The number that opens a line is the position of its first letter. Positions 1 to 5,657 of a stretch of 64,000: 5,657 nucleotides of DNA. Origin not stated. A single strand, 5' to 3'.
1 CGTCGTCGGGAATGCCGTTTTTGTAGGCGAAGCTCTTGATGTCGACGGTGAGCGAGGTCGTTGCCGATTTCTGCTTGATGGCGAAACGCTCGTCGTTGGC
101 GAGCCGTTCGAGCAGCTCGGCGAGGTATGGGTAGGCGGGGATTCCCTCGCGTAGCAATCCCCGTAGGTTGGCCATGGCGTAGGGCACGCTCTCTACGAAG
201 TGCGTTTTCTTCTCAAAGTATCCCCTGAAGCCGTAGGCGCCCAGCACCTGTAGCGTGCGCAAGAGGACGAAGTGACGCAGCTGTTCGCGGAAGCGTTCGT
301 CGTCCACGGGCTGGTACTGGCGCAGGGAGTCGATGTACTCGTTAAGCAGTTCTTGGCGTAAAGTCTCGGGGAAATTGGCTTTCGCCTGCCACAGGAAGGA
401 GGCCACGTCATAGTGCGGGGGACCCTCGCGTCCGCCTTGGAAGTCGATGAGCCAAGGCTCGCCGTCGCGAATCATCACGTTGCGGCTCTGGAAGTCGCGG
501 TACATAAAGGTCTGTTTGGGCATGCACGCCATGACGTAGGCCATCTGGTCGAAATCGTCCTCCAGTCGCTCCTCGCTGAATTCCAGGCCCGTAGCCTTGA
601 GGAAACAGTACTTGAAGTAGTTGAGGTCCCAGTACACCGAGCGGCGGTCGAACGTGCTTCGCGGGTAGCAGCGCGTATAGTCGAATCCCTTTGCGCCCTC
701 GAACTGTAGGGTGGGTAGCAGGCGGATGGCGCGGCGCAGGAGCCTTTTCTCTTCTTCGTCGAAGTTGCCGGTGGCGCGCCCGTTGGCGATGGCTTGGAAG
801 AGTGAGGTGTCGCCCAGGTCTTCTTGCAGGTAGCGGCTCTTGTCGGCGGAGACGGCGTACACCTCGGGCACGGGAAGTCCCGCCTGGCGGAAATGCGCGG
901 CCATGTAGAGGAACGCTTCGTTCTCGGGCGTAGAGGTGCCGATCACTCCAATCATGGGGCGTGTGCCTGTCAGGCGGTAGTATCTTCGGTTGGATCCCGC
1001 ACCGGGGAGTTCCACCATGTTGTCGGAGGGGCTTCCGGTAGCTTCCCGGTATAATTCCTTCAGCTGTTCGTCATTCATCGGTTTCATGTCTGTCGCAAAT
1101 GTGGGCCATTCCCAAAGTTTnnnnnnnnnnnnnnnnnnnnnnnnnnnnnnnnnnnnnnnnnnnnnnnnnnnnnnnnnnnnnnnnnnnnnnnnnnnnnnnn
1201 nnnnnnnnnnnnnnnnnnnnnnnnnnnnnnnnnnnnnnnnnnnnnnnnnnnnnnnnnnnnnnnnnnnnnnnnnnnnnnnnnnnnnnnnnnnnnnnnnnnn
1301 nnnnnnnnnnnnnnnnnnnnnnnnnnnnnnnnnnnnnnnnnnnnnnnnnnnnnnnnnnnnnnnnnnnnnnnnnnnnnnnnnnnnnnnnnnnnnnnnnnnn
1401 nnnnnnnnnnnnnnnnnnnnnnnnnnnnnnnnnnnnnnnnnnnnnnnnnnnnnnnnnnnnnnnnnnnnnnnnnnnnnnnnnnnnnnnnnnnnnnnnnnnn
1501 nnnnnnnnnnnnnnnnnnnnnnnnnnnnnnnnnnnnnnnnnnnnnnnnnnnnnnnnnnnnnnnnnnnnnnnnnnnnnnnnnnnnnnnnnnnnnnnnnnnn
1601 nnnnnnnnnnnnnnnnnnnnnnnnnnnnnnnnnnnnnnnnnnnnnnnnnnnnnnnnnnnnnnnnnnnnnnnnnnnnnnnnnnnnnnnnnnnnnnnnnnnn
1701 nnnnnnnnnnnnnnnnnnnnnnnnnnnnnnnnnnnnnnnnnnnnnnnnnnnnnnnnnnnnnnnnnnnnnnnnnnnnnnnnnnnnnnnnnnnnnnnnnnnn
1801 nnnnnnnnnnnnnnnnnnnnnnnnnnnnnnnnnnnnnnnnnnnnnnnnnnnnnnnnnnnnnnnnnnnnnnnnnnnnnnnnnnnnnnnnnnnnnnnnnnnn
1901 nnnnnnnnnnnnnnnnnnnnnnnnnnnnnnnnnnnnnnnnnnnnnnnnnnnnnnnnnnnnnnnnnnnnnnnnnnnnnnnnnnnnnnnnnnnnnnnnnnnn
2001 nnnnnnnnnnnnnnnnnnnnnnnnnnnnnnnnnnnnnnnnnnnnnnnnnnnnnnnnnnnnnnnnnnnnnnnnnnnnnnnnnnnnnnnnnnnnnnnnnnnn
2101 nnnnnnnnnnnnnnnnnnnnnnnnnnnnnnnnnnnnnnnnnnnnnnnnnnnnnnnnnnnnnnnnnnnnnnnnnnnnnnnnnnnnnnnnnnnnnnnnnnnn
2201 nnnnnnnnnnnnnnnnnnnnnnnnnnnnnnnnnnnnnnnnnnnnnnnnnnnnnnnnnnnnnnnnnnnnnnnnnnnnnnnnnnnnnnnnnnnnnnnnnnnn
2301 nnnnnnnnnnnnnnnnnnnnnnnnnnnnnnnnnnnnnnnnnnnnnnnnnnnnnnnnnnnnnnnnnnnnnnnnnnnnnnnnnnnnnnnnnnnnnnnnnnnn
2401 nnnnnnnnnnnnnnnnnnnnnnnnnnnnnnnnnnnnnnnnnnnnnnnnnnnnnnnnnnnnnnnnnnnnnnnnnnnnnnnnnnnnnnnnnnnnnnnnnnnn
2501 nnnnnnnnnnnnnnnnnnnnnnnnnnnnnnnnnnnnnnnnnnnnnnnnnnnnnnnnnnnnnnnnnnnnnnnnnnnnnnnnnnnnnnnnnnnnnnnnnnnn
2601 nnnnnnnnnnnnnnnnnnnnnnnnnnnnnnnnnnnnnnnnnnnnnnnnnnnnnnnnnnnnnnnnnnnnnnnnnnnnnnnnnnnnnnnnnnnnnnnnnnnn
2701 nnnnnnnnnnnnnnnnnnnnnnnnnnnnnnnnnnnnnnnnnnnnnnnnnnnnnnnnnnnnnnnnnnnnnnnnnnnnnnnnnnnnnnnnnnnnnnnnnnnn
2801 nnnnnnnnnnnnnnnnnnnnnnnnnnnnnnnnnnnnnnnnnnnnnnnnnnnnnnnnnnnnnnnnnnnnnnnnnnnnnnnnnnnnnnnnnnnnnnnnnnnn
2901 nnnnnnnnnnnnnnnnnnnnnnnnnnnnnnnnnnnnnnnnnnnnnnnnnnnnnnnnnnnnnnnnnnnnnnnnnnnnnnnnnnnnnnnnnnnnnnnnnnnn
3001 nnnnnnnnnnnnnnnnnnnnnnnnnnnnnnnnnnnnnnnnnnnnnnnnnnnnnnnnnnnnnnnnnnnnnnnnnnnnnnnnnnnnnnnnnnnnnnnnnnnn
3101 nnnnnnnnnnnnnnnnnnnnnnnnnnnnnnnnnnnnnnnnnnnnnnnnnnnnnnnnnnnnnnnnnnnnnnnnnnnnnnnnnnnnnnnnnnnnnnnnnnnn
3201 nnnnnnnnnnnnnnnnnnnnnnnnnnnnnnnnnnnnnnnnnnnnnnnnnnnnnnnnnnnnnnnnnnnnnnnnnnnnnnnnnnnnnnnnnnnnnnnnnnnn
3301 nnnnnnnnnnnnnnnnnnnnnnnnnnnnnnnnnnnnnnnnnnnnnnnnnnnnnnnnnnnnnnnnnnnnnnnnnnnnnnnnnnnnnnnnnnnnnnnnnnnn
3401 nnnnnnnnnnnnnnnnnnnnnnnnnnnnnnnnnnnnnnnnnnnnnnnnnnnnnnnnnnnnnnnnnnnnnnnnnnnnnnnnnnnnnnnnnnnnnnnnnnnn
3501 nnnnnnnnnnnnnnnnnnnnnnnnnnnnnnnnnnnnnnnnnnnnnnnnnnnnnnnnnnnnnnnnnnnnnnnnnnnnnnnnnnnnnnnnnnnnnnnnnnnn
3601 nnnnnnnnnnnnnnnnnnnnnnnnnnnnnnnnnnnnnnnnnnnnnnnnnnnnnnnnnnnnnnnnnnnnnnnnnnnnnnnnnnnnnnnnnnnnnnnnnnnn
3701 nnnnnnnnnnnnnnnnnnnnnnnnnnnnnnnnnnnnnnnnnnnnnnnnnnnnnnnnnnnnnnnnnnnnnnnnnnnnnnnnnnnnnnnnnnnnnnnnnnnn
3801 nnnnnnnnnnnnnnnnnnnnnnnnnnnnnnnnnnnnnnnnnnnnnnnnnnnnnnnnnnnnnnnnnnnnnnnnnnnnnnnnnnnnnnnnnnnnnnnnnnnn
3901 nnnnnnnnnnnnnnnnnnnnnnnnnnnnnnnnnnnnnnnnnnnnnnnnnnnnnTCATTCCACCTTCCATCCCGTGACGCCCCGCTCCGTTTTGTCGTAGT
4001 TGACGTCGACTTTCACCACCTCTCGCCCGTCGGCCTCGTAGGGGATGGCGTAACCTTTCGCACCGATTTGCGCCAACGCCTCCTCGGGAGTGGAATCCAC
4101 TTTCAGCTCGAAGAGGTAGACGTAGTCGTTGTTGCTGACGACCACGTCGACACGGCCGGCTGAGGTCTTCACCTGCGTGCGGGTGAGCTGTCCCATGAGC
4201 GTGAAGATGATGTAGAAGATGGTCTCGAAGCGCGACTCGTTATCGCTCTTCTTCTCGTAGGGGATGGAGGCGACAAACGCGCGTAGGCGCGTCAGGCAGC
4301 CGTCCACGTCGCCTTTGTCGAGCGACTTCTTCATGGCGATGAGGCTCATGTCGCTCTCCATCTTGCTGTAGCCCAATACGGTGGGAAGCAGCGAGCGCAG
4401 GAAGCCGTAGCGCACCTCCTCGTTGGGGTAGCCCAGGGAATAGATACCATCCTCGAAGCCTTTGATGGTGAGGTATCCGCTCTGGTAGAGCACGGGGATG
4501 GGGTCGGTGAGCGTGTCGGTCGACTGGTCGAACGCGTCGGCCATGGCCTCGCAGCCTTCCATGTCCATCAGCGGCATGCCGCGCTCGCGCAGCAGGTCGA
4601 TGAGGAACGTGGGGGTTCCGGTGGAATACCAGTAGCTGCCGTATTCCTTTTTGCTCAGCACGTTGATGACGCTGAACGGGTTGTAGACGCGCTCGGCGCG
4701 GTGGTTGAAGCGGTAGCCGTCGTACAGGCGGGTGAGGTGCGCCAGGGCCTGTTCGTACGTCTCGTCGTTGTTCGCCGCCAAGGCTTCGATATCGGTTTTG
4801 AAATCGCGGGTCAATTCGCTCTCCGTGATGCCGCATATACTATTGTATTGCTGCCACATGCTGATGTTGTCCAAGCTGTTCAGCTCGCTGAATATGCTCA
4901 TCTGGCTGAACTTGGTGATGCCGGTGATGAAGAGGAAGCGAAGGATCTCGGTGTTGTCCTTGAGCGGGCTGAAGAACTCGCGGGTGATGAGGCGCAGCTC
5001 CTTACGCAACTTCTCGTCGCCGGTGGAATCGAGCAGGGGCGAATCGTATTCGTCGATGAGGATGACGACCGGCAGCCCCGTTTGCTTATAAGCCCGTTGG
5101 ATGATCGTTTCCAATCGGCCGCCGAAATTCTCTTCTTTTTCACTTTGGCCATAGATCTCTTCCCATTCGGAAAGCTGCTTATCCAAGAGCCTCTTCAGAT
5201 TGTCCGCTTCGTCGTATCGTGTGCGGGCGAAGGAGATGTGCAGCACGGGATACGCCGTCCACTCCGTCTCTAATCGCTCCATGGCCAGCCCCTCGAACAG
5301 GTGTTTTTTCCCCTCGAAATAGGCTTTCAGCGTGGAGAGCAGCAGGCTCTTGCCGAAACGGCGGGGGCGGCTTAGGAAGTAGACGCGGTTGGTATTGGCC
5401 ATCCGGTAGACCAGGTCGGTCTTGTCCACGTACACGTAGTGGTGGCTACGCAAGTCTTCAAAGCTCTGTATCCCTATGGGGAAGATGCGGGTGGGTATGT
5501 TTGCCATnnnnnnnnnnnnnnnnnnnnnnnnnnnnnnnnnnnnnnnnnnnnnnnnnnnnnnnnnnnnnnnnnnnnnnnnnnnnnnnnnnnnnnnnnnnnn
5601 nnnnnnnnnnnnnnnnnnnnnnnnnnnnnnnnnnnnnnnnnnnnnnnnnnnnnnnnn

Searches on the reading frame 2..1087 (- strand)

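Call 3: search_protein_families(library=pfam, proteins=[window:2-1087:-], max_evalue=0.01)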
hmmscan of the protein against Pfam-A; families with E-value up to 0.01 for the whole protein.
window:2-1087:- (362 aa): 3 families
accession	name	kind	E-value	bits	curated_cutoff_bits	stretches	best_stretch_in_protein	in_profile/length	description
PF01636.29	APH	-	1.9e-19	70.8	23.2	1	27-258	5-236/239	Phosphotransferase enzyme family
PF02958.26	EcKL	-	0.00034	20.5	22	1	179-257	200-287/294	Ecdysteroid kinase-like family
PF00069.31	Pkinase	-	0.0065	16.3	31.7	1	168-233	93-159/263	Protein kinase domain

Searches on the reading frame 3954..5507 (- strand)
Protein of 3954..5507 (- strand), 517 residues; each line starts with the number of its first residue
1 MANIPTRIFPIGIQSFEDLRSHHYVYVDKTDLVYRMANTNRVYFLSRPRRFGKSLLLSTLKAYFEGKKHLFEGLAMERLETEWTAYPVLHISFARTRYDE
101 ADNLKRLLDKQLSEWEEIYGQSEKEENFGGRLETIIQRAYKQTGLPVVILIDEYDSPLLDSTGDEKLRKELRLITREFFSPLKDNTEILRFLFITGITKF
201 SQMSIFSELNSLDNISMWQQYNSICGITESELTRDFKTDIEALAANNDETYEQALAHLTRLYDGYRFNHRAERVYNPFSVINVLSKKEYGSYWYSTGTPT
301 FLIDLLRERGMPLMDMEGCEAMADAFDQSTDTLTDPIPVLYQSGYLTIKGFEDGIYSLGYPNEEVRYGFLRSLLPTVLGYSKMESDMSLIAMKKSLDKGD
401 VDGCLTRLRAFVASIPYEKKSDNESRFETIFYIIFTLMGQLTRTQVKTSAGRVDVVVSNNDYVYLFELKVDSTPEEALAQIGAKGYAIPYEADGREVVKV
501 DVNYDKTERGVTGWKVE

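Call 3: search_protein_families(library=pfam, proteins=[window:3954-5507:-], max_evalue=0.01)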
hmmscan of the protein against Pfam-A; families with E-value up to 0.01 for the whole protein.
window:3954-5507:- (517 aa): 2 families
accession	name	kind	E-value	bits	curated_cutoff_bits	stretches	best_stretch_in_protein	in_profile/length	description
PF09820.16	AAA-ATPase_like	-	5.2e-70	235.8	26.1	1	10-206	1-201/201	Predicted AAA-ATPase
PF08011.17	PDDEXK_9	-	5.3e-15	55.7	25.5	1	423-511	2-102/105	PD-(D/E)XK nuclease superfamily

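Call 6: search_protein_families(library=ncbifam, proteins=[window:3954-5507:-], max_evalue=0.1)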
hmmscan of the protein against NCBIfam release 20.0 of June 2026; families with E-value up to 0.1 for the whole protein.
window:3954-5507:- (517 aa): 1 family
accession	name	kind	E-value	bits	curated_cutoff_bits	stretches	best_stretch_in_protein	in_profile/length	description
NF004609.0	PRK05939.1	equivalog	0.098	11.5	555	0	29-97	173-241/412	cystathionine gamma-synthase family protein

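Call 7: search_protein_families(library=padloc, proteins=[window:3954-5507:-], max_evalue=0.1)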
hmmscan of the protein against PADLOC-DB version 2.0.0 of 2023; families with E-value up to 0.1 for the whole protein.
window:3954-5507:- (517 aa): 2 families
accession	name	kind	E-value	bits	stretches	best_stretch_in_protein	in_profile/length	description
PDLC02083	Cas4_II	-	0.039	12.4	1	440-492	67-116/186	-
PDLC02429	RNaseH_pPIWI_RE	-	0.04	11.9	1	79-155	44-105/292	-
